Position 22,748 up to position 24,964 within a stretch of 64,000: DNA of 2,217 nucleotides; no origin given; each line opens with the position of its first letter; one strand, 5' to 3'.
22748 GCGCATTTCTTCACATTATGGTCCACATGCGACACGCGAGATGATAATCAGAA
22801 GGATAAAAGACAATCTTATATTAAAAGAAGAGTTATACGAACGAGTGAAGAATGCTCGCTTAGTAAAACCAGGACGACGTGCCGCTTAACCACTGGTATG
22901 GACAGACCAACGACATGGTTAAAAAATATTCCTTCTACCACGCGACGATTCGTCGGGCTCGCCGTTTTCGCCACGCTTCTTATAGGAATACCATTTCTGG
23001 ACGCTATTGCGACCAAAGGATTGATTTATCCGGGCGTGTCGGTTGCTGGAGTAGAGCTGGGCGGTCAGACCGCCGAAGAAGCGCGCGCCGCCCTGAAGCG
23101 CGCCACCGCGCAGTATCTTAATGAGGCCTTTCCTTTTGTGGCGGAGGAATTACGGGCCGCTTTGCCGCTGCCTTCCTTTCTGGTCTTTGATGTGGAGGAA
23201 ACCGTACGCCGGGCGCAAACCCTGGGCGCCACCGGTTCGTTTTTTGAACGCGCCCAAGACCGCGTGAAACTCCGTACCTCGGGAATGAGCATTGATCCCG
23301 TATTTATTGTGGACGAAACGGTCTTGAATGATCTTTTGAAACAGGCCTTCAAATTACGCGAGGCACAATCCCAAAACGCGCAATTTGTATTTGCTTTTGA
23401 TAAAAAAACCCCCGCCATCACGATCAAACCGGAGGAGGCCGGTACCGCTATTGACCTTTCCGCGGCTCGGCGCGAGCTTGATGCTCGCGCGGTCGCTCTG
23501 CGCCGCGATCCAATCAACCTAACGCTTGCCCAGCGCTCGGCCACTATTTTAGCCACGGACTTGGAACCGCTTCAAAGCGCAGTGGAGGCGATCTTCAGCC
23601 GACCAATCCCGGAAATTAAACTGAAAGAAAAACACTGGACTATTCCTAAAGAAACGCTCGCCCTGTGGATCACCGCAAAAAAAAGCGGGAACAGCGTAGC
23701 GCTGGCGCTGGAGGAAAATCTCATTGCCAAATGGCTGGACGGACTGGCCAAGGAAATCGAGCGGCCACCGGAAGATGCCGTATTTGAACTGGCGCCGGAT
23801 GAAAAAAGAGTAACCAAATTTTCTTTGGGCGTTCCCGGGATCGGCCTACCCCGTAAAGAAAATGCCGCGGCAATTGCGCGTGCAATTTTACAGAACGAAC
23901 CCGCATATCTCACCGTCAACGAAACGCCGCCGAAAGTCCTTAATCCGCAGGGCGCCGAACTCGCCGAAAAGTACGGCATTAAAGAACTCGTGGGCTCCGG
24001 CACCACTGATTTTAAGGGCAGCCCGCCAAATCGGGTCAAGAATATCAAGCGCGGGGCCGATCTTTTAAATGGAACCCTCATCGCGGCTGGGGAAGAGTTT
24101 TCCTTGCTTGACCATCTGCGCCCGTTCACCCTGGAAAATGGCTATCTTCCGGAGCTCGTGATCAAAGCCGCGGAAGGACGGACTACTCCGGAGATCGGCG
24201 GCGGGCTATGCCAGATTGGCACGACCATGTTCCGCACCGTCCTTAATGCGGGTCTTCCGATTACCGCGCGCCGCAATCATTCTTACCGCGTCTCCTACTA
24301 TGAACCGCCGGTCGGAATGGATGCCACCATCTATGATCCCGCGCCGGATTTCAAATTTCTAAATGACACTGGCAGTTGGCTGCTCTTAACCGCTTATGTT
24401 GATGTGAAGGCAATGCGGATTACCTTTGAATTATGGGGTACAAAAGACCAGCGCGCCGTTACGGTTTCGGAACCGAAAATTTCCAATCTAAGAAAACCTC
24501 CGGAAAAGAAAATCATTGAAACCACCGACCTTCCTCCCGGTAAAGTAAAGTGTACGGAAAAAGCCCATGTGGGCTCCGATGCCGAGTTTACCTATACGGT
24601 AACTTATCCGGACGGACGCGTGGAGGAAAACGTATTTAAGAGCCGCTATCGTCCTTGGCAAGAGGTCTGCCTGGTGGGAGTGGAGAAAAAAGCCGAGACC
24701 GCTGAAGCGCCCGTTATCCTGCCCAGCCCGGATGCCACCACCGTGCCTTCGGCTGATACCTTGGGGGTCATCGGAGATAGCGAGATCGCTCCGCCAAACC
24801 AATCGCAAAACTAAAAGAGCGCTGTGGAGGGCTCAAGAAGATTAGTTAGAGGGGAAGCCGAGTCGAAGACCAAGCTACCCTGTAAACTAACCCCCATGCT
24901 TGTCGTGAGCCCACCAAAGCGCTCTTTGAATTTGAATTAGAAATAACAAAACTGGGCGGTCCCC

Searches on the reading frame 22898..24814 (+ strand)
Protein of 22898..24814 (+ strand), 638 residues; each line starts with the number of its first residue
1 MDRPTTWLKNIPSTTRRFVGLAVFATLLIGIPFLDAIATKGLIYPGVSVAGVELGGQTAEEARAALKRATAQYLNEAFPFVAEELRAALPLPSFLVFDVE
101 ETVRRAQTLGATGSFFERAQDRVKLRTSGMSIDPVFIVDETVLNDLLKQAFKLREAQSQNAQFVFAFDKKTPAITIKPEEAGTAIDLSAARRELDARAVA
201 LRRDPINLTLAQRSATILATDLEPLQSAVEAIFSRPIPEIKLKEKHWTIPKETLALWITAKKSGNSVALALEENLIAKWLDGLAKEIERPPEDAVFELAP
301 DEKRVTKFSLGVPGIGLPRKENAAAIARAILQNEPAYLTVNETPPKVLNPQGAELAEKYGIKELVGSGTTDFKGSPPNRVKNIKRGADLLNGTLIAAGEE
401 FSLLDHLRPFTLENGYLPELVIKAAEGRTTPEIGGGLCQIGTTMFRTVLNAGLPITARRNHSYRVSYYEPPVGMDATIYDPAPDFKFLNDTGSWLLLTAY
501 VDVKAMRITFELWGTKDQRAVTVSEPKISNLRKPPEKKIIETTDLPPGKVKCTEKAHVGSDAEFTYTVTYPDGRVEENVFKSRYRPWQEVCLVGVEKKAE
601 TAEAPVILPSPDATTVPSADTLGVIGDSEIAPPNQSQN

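Call 82: search_protein_families(library=pfam, proteins=[window:22898-24814:+], max_evalue=0.0001)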
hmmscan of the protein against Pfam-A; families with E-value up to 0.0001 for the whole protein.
window:22898-24814:+ (638 aa): 2 families
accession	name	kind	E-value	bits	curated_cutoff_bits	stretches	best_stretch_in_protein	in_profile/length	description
PF04294.18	VanW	-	7.1e-37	126.2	27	1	378-509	1-128/130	VanW like protein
PF12229.13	PG_binding_4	-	1.6e-15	57.7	22.1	2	97-199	12-109/117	Putative peptidoglycan binding domain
